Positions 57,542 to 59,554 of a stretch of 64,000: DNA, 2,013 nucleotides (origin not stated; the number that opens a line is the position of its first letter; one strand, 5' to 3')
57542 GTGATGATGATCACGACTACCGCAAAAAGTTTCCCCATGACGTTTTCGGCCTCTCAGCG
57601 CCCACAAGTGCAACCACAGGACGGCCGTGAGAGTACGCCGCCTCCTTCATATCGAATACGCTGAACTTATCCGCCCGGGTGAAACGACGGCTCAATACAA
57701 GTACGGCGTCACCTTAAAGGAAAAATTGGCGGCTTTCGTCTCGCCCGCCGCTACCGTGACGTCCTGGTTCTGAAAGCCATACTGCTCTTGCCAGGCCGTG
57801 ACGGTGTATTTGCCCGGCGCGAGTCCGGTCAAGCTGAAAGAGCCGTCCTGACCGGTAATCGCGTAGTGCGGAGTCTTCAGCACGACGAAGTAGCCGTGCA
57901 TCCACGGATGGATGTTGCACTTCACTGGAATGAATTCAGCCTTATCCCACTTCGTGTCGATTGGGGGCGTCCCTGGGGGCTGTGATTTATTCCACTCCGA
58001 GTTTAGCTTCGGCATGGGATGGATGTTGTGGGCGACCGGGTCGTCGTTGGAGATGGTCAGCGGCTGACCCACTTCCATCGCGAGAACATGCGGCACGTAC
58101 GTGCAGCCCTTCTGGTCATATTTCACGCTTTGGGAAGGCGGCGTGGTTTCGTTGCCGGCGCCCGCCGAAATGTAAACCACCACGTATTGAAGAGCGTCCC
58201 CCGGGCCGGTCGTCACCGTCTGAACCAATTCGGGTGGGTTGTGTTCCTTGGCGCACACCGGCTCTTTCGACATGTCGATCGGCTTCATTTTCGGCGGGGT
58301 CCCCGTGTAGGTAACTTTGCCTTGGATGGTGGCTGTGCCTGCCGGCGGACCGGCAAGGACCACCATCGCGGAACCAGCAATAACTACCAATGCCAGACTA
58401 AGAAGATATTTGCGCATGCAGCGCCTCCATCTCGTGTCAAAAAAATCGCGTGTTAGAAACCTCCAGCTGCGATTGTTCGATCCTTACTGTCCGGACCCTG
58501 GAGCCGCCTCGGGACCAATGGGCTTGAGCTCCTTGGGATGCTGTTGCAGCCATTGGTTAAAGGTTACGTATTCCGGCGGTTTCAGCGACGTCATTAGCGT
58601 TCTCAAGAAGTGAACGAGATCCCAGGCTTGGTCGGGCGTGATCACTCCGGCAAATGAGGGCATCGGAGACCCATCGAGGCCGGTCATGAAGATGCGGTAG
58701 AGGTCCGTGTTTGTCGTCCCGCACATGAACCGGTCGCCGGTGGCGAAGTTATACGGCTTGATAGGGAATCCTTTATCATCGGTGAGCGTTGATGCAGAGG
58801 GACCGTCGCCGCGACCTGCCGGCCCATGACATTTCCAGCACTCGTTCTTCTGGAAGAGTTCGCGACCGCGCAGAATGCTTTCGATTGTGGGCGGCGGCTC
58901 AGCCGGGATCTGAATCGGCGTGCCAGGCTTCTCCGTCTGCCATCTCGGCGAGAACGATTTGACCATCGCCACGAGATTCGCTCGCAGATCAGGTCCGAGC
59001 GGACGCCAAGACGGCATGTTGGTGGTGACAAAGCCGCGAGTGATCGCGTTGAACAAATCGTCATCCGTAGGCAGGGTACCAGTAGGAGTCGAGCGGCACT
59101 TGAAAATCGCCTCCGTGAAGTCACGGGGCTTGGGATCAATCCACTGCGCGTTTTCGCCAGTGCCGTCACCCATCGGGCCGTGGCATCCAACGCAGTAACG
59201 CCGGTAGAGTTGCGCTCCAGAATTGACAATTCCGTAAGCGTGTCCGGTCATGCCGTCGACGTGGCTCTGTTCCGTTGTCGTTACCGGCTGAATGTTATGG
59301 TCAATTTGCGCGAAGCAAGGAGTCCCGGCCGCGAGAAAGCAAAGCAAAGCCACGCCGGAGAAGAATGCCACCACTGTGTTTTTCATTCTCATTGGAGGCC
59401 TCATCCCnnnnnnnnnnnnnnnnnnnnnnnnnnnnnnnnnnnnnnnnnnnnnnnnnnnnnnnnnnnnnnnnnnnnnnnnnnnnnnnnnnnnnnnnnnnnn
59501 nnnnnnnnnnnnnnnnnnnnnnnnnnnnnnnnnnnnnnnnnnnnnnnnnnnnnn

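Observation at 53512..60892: rus-operon-like respiratory cluster: Cyc2-like cytochrome-porin, diheme cytochrome c, cupredoxin, aa3-type coxBACD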

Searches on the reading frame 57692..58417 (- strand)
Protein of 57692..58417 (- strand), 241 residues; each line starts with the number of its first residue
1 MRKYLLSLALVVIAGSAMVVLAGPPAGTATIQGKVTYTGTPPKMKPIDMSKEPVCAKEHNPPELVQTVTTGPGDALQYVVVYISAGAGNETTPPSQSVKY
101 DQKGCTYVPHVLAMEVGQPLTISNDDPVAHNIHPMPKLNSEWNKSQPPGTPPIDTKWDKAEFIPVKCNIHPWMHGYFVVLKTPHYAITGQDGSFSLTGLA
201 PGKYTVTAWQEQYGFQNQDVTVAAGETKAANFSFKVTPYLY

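Call 3: search_protein_families(library=pfam, proteins=[window:57692-58417:-], max_evalue=0.1)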
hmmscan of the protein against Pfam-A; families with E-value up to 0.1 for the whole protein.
window:57692-58417:- (241 aa): 7 families
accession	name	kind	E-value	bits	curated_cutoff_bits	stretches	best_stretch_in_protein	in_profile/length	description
PF13620.12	CarboxypepD_reg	-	2.1e-10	41.3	32.3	1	179-233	20-80/82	Carboxypeptidase regulatory-like domain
PF14686.12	fn3_3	-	5.5e-08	32.9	24.4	1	188-229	31-74/75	Polysaccharide lyase family 4, domain II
PF09430.16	EMC7_beta-sandw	-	0.00013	22.6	26.6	1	172-228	6-65/122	ER membrane protein complex subunit 7, beta-sandwich domain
PF13715.12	CarbopepD_reg_2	-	0.00015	22.1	32.2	1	182-233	24-75/88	CarboxypepD_reg-like domain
PF17802.7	SpaA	-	0.0091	16.6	23.1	1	185-226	35-78/91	Prealbumin-like fold domain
PF17210.9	SdrD_B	-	0.047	14.3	29.7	1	186-218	42-73/112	SdrD B-like domain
PF12866.13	DUF3823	-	0.059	14.1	27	0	168-219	22-70/90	Protein of unknown function (DUF3823) N-terminal domain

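Call 4: search_protein_families(library=ncbifam, proteins=[window:57692-58417:-], max_evalue=0.1)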
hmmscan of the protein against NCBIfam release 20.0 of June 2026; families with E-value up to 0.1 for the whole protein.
window:57692-58417:- (241 aa): 1 family
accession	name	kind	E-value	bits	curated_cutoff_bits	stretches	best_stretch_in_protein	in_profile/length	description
NF052345.1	S_layer_anammox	exception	2.9e-06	25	1400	1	175-236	1330-1393/1596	Kustd1514 family S-layer glycoprotein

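Call 18: search_solved_structures(query=window:57692-58417:-, max_evalue=10, show_alignments=2)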
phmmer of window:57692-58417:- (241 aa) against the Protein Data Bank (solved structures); distinct sequences matched with E-value up to 10: 11.
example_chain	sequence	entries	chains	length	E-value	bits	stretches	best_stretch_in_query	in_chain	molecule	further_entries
9c7v_B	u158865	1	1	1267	6e-05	25.8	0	187-228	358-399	BOS complex subunit NOMO2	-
1nkg_A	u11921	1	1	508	0.0017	21.1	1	183-236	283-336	Rhamnogalacturonase B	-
2xhn_A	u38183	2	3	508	0.0017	21.1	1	183-236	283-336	RHAMNOGALACTURONASE B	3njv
3njx_A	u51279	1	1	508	0.0017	21.1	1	183-236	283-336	Rhamnogalacturonase B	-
5fc9_A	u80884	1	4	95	0.0024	20.5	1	99-177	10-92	Blue (Type 1) copper domain protein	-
1ibd_A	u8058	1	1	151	0.23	14.1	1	145-215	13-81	CU,ZN SUPEROXIDE DISMUTASE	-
1ib5_A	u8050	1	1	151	0.24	14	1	145-217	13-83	CU,ZN SUPEROXIDE DISMUTASE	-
1ibb_A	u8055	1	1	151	0.28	13.8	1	145-216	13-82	CU,ZN SUPEROXIDE DISMUTASE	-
1bzo_A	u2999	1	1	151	0.34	13.5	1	145-215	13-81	PROTEIN (SUPEROXIDE DISMUTASE)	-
1ibf_A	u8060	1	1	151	0.35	13.5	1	145-215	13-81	CU,ZN SUPEROXIDE DISMUTASE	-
1oaj_A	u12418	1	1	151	0.51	12.9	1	145-215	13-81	SUPEROXIDE DISMUTASE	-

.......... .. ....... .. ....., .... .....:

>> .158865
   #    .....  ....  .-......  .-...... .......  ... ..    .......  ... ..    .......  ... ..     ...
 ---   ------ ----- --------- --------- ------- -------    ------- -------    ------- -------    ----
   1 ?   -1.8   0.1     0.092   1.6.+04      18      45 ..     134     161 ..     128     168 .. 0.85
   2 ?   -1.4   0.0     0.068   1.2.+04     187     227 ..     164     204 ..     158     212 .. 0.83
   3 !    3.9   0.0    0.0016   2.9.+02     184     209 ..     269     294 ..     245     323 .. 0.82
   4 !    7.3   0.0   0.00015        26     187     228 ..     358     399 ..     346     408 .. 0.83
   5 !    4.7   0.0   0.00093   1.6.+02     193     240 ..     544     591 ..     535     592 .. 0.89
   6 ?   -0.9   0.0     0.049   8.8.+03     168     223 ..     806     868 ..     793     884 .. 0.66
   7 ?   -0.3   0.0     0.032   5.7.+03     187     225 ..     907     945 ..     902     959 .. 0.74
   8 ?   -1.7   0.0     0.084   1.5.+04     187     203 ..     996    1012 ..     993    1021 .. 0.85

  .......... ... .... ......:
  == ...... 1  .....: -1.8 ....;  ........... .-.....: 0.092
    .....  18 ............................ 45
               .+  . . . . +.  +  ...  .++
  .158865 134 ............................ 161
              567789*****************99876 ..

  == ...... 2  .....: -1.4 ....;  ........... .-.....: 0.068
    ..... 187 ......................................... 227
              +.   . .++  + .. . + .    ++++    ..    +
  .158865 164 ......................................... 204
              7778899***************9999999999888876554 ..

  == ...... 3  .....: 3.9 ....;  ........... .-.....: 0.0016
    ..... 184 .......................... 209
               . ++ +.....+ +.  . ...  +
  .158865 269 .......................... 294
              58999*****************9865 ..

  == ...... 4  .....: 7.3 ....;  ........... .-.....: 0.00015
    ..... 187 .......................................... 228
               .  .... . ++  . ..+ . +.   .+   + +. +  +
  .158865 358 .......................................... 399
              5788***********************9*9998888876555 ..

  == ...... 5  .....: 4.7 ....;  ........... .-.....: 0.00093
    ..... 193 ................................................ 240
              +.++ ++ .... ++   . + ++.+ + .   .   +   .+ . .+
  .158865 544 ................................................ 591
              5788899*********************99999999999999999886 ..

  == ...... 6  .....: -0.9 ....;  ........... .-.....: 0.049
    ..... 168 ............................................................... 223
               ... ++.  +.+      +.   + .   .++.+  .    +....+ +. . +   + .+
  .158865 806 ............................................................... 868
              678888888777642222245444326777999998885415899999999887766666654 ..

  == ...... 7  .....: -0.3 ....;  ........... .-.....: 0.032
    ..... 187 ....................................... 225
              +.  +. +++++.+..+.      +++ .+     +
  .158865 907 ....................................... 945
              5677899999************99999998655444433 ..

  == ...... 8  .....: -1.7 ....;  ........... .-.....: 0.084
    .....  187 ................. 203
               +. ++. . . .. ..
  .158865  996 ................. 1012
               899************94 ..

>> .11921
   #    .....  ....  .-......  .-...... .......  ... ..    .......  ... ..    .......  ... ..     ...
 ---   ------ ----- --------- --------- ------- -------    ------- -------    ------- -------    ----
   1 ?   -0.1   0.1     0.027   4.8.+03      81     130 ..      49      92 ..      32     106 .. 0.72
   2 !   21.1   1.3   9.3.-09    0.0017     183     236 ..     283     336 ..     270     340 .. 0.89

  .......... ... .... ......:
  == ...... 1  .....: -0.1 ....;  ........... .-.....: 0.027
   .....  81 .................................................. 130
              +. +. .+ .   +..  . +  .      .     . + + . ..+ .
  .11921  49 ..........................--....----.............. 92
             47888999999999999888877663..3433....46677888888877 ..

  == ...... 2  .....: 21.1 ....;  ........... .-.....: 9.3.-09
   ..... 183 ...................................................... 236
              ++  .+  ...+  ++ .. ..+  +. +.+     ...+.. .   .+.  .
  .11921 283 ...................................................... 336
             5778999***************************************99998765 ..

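Call 44: find_homologous_proteins(query=window:57692-58417:-, max_evalue=0.001)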
Query window:57692-58417:- (241 aa): 6182 proteins with E <= 0.001 among 7178 candidates; the best 120 are listed.
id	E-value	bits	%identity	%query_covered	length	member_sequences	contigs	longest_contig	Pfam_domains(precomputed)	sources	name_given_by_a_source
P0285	9.8e-141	485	86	100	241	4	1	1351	PF14686.13,PF13620.13,PF22904.4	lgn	-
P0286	3.9e-140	483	85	100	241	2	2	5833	PF13715.13,PF14686.13,PF13620.13,PF09430.17,PF22904.4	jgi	jgi:plastocyanin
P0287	6.9e-140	483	84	100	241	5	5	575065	PF13715.13,PF14686.13,PF13620.13,PF09430.17,PF22904.4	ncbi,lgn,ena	ncbi:MAG: carboxypeptidase regulatory-like domain-containing protein [Candidatus Acidiferrales bacte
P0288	4.1e-139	480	84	100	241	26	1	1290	PF14686.13,PF13620.13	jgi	jgi:plastocyanin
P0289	7.5e-136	469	84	100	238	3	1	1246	PF14686.13,PF13620.13,PF22904.4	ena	-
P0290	2.0e-133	461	80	100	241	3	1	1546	PF14686.13,PF13620.13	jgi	-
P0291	2.2e-132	458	80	100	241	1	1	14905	PF13715.13,PF14686.13,PF13620.13,PF09430.17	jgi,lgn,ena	-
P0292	1.4e-129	449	78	100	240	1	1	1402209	PF13715.13,PF14686.13,PF13620.13,PF22904.4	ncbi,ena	-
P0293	2.7e-129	448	80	100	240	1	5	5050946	PF13715.13,PF14686.13,PF13620.13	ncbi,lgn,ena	-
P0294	5.2e-128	444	77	100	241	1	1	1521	PF13715.13,PF14686.13,PF13620.13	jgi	jgi:Carboxypeptidase regulatory-like domain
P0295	6.3e-126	437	77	100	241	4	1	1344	PF13715.13,PF14686.13,PF13620.13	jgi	-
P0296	2.1e-125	435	78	100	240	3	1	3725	PF13715.13,PF14686.13,PF13620.13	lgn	-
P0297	1.6e-121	422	78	100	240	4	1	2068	PF13715.13,PF14686.13,PF13620.13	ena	-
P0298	1.1e-120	420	74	100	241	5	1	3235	PF13715.13,PF14686.13,PF13620.13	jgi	jgi:hypothetical protein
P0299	1.4e-119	416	74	99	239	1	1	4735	PF13620.13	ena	-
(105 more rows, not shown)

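Call 61: predict_structure(alignment_id=A2)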
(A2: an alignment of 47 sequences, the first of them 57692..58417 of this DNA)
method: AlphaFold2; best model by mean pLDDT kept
length: 241 residues; sequences in the alignment: 47
mean_pLDDT: 77.8   pTM: 0.75
mean pLDDT of the five models: 77.8, 76.3, 74.8, 73.8, 73.3
residues with pLDDT >= 90: 69; 70-90: 87; 50-70: 71; < 50: 14
segments of 3 or more residues with pLDDT < 50: 14-24
pLDDT, mean of each block of 10 residues (from residue 1): 55 45 64 95 69 67 73 92 77 80 63 87 72 69 70 86 77 77 91 94 94 93 94 86 48
secondary structure, 60 per line:
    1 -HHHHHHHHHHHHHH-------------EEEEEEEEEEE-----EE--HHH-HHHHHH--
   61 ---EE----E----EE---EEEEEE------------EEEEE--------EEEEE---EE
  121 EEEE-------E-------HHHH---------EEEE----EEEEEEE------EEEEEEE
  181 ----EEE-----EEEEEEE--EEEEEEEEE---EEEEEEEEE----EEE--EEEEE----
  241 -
elements in order: H2-15 E29-39 H53-58 E80-85 E98-102 E111-115 E119-124 H140-143 E153-156 E161-167 E174-180 E185-187 E193-199 E202-210 E214-222 E227-229 E232-236

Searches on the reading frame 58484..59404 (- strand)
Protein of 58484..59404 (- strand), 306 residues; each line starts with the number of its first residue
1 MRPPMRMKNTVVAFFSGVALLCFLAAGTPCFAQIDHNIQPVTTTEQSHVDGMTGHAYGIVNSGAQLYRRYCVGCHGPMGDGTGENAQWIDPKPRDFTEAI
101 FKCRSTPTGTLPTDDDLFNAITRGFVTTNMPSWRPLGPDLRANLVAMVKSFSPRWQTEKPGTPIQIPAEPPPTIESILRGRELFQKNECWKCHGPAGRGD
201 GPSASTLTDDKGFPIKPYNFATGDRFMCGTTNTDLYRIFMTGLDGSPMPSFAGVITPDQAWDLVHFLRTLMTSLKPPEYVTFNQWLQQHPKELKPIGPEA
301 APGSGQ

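Call 3: search_protein_families(library=pfam, proteins=[window:58484-59404:-], max_evalue=0.1)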
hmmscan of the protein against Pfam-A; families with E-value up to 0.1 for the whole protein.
window:58484-59404:- (306 aa): 3 families
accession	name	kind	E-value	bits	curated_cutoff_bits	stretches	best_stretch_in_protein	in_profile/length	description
PF13442.11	Cytochrome_CBB3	-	7.2e-19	68.3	27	2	61-146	4-66/68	Cytochrome C oxidase, cbb3-type, subunit III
PF00034.26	Cytochrom_C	-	6e-17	63.2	21.3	2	179-270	3-89/90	Cytochrome c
PF09699.15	Paired_CXXCH_1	-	0.026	14.7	20.6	0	184-198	4-18/41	Doubled CXXCH motif (Paired_CXXCH_1)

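Call 4: search_protein_families(library=ncbifam, proteins=[window:58484-59404:-], max_evalue=0.1)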
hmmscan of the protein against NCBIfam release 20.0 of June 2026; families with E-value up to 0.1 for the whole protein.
window:58484-59404:- (306 aa): 10 families
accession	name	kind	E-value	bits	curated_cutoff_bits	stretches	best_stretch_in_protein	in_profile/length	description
NF033864.1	cytochrome579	equivalog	3.7e-14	52.9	280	2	171-271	43-140/179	cytochrome 579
NF011054.0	PRK14486.1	equivalog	1.3e-13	51.2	447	2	174-269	212-289/294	putative bifunctional cbb3-type cytochrome c oxidase subunit II/cytochrome c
NF050122.1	bc1_QcrC_actin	exception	4.7e-08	32.6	200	1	55-84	36-65/253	cytochrome bc1 complex diheme cytochrome c subunit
TIGR00782.1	ccoP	equivalog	8.5e-08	31.8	179.95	2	175-210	201-236/285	cytochrome-c oxidase, cbb3-type subunit III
NF040606.1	CytoC_perox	subfamily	1.7e-05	24.2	150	0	60-116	298-340/524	di-heme-cytochrome C peroxidase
TIGR03874.1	4cys_cytochr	equivalog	0.0028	17.4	161.75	0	60-82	33-55/143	c-type cytochrome, methanol metabolism-related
TIGR03872.1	cytochrome_MoxG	equivalog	0.0032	17.6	147.8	0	58-81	42-65/133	cytochrome c(L), periplasmic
NF045773.1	cytochro_C550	exception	0.007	16.3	125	0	60-81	49-70/118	cytochrome c550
NF045774.1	cytochro_C551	exception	0.012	15.6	118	0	56-77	35-56/110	cytochrome c551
TIGR01905.1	paired_CXXCH_1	subfamily_domain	0.062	13.2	25.2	0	185-197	5-17/41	doubled CXXCH domain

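Call 52: search_solved_structures(query=window:58484-59404:-, max_evalue=0.01)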
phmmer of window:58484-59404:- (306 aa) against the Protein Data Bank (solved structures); distinct sequences matched with E-value up to 0.01: 12.
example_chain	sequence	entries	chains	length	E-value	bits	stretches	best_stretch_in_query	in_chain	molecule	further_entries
6h5l_B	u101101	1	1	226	2.6e-59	204.2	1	60-271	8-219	Conserved hypothetical cytochrome protein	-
9vr0_A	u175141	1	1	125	2.7e-06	30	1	163-269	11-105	Cytochrome c552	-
7o9u_A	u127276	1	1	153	5.3e-06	29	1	163-269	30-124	Cytochrome c552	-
6lod_E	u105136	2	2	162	0.0002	23.9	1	59-98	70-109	Cytochrome c domain-containing protein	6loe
7vzg_C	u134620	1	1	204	0.0037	19.7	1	174-269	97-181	Cytochrome c, mono-and diheme variants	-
9g83_v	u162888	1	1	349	0.0043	19.5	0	59-81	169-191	Cbb3-type cytochrome c oxidase subunit CcoP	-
7vzr_C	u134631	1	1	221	0.0044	19.4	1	174-269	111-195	Cytochrome c, mono-and diheme variants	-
6hwh_M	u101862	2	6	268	0.005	19.2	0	45-82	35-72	Cytochrome bc1 complex cytochrome c subunit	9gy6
8ovc_O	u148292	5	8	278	0.0055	19.1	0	45-82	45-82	Cytochrome bc1 complex cytochrome c subunit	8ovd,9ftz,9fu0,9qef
6adq_C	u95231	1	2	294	0.0063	18.9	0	45-82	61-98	Cytochrome bc1 complex cytochrome c subunit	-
7rh5_O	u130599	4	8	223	0.0077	18.6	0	177-213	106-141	Cytochrome bc1 complex cytochrome c subunit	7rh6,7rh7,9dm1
6xkx_p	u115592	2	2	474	0.0094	18.4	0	61-81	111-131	Cbb3-type cytochrome c oxidase subunit CcoP,Cytochrome c-type cyt cy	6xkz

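Call 55: search_solved_structures(query=window:58484-59404:-, max_evalue=1e-20, show_alignments=1)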
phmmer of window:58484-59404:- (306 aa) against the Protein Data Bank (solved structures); distinct sequences matched with E-value up to 1e-20: 1.
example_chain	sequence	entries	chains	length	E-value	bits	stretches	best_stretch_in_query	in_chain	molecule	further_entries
6h5l_B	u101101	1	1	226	2.6e-59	204.2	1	60-271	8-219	Conserved hypothetical cytochrome protein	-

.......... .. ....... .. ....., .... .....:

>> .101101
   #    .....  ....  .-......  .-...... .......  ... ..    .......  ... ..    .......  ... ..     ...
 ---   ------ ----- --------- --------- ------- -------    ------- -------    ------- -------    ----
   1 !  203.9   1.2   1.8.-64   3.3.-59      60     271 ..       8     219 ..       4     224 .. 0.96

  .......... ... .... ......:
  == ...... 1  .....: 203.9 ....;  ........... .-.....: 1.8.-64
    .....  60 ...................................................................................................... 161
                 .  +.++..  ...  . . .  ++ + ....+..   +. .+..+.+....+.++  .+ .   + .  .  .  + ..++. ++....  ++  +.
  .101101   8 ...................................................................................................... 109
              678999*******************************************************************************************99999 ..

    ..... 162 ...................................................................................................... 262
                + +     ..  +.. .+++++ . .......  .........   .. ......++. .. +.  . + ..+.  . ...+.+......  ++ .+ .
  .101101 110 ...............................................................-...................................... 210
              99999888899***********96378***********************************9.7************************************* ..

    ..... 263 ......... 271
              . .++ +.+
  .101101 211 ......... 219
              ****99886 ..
